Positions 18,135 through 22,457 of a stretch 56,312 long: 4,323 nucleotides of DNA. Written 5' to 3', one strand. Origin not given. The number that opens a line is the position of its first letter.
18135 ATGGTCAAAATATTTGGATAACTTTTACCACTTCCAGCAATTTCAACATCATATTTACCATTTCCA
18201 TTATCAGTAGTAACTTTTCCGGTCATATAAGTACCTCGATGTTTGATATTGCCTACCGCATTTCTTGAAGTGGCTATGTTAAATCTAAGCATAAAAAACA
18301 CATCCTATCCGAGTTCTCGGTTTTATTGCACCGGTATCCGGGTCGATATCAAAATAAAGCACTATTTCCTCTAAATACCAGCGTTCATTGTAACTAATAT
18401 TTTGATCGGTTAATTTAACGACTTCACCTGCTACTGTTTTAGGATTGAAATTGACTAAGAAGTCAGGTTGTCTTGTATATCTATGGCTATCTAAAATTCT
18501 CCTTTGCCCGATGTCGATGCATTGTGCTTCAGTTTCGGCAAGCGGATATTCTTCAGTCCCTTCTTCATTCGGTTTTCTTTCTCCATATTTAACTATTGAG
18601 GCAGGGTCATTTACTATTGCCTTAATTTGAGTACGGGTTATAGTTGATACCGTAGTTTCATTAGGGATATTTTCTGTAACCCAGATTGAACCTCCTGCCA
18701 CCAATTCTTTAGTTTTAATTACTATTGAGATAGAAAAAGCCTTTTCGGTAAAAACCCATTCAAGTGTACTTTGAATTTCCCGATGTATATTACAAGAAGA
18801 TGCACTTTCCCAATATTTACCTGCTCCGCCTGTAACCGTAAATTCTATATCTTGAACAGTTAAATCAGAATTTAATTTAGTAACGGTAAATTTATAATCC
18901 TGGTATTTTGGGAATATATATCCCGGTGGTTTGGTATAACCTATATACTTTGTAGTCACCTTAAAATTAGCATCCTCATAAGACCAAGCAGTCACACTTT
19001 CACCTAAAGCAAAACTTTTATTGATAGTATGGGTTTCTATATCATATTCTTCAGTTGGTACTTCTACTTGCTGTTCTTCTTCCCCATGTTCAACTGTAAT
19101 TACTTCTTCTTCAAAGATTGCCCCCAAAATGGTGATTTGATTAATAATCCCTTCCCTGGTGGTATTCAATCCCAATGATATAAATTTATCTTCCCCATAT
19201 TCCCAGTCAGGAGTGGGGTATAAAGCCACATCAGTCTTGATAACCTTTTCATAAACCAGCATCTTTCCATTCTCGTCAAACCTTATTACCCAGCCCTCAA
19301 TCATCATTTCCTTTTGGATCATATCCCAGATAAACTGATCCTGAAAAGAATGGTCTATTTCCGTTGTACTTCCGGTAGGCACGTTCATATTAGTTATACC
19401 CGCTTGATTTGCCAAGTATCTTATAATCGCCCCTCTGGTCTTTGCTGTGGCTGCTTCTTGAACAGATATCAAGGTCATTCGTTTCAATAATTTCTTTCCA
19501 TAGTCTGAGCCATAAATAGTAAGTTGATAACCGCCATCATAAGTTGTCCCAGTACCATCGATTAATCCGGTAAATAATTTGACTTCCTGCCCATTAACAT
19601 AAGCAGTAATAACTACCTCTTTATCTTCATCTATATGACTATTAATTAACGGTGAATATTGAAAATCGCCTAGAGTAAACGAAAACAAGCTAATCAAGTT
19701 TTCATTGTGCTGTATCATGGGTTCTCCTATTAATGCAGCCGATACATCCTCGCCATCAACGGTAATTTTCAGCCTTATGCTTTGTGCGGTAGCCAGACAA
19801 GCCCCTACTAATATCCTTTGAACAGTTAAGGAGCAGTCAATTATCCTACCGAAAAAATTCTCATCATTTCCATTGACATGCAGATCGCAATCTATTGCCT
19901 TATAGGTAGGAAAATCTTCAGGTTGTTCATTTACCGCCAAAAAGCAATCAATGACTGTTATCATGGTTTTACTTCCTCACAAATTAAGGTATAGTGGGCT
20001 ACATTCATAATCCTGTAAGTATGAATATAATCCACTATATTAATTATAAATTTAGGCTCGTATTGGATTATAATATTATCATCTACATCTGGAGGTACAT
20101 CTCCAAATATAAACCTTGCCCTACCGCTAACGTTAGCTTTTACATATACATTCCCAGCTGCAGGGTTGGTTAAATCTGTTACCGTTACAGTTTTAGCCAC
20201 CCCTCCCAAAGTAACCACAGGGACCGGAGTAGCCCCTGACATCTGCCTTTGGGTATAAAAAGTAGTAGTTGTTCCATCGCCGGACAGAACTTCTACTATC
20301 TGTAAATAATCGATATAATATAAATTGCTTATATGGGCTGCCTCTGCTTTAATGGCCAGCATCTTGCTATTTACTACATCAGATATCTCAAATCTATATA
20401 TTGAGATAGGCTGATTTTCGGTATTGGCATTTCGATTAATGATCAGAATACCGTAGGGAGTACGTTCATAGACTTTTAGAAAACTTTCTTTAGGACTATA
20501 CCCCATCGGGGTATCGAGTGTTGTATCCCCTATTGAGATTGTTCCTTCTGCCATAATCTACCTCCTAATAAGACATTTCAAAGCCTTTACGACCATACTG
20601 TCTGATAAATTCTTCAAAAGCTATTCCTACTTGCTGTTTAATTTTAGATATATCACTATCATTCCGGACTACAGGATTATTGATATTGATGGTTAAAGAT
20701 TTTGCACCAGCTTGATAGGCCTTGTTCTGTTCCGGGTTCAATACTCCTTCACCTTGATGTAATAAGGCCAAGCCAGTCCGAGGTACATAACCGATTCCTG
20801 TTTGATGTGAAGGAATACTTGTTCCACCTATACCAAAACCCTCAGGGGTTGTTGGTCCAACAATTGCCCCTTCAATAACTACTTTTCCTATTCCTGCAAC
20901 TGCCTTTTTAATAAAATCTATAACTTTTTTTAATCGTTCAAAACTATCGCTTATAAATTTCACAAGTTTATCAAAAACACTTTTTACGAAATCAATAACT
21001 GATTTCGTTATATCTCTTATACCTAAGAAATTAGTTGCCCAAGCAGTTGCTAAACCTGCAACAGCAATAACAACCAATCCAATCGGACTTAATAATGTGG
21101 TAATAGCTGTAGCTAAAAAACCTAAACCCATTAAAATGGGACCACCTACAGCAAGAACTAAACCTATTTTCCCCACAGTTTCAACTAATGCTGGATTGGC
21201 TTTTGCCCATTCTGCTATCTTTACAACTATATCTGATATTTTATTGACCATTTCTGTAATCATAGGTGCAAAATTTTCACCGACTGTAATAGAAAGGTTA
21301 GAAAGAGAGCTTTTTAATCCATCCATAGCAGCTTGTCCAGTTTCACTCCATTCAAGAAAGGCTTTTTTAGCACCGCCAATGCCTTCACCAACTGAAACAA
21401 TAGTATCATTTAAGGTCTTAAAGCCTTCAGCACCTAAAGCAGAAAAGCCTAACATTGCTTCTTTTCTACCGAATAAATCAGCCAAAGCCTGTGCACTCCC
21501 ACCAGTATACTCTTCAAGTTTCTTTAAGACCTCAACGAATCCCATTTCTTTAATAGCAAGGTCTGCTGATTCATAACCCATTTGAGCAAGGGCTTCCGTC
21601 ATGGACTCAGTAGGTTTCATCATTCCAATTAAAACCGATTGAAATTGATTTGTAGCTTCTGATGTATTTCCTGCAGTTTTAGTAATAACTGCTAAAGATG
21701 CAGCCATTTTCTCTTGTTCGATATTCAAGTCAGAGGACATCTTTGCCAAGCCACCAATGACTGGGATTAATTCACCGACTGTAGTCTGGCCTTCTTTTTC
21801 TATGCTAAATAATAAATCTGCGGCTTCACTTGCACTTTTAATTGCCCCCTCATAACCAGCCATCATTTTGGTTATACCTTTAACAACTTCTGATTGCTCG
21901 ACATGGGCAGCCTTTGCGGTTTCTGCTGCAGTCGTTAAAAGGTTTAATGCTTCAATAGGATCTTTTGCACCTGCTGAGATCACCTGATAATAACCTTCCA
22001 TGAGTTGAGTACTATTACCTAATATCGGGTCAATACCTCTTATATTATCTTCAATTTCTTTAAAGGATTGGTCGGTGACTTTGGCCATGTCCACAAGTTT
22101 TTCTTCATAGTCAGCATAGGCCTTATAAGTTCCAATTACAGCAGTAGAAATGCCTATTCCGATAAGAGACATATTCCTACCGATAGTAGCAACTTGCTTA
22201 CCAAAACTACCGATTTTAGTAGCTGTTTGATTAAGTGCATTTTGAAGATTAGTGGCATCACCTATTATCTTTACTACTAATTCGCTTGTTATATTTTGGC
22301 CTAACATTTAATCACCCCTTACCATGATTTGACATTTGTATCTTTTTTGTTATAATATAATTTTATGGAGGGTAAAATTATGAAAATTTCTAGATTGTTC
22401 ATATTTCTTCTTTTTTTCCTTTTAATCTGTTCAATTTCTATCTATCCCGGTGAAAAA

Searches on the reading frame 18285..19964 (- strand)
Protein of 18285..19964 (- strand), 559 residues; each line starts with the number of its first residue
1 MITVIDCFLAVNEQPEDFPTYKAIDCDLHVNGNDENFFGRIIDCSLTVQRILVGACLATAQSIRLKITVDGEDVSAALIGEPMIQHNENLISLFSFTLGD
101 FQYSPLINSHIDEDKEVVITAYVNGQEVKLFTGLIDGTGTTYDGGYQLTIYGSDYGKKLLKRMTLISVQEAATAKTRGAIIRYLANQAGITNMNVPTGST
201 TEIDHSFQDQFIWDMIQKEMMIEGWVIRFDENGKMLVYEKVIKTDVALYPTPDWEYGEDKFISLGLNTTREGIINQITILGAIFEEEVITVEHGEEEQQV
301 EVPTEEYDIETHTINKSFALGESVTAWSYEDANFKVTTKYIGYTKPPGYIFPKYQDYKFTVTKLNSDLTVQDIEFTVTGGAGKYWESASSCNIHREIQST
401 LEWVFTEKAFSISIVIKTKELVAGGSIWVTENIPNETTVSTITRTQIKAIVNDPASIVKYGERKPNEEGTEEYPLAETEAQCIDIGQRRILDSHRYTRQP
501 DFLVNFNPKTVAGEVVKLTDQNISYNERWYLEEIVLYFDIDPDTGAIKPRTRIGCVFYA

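Call 32: search_protein_families(library=phrogs, proteins=[window:18285-19964:-], max_evalue=0.001)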
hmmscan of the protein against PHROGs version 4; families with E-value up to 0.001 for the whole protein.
window:18285-19964:- (559 aa): 1 family
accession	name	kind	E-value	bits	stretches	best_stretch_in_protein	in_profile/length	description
phrog_1887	-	tail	4e-14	53.5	2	91-284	339-543/670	tail protein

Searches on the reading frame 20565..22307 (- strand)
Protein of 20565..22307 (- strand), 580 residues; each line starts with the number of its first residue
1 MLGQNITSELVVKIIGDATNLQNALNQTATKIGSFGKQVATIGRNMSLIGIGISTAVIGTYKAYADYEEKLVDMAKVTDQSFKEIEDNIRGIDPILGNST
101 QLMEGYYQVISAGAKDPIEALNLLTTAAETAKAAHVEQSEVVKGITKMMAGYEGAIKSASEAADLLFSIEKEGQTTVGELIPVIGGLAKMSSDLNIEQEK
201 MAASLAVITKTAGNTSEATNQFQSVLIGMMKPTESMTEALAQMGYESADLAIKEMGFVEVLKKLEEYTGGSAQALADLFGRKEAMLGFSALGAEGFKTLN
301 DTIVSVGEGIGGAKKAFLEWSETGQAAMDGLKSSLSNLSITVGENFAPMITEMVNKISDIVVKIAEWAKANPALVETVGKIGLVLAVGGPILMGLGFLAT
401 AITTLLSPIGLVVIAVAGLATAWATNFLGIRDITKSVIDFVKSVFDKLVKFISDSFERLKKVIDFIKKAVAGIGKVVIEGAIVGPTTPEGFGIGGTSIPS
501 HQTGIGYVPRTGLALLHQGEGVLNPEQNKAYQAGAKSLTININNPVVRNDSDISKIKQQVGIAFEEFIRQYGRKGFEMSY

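Call 34: search_protein_families(library=phrogs, proteins=[window:20565-22307:-], max_evalue=0.00001)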
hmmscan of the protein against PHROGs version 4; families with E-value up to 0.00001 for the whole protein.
window:20565-22307:- (580 aa): 16 families
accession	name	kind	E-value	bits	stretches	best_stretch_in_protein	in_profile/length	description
phrog_991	-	tail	1.1e-49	170.1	1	12-559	216-909/1966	tail length tape measure protein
phrog_28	-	tail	5.3e-48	165.4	1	18-544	195-742/1228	tail length tape measure protein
phrog_1533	-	tail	1.4e-43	149.8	1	14-475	201-640/1688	tail length tape measure protein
phrog_1272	-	tail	1.3e-34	120.2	1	21-480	215-733/1606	tail length tape measure protein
phrog_23013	-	tail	2.3e-33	116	1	22-420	94-505/1379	tail length tape measure protein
phrog_4704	-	tail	3.7e-24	86.3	1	20-412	174-569/625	tail length tape measure protein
phrog_36688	-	tail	2.5e-21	75.9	1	17-467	27-490/1600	tail length tape measure protein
phrog_1293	-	tail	6.5e-19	68.3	1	18-424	135-559/1424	tail length tape measure protein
phrog_2723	-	tail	1.8e-15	57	2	53-264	164-390/1578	tail length tape measure protein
phrog_167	-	tail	3.8e-15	55.7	1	19-498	245-715/1555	tail length tape measure protein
phrog_58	-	tail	1.4e-12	47.9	1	8-474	175-695/1544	tail length tape measure protein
phrog_17727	-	tail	6e-10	39.7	1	218-448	32-256/443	tail length tape measure protein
phrog_28775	-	tail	1.1e-08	34.5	1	72-345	66-343/1303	tail length tape measure protein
phrog_4200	-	tail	1.1e-07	31.8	1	353-475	153-285/732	tail length tape measure protein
phrog_14441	-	tail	1.2e-06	29.5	1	19-223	36-240/241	tail length tape measure protein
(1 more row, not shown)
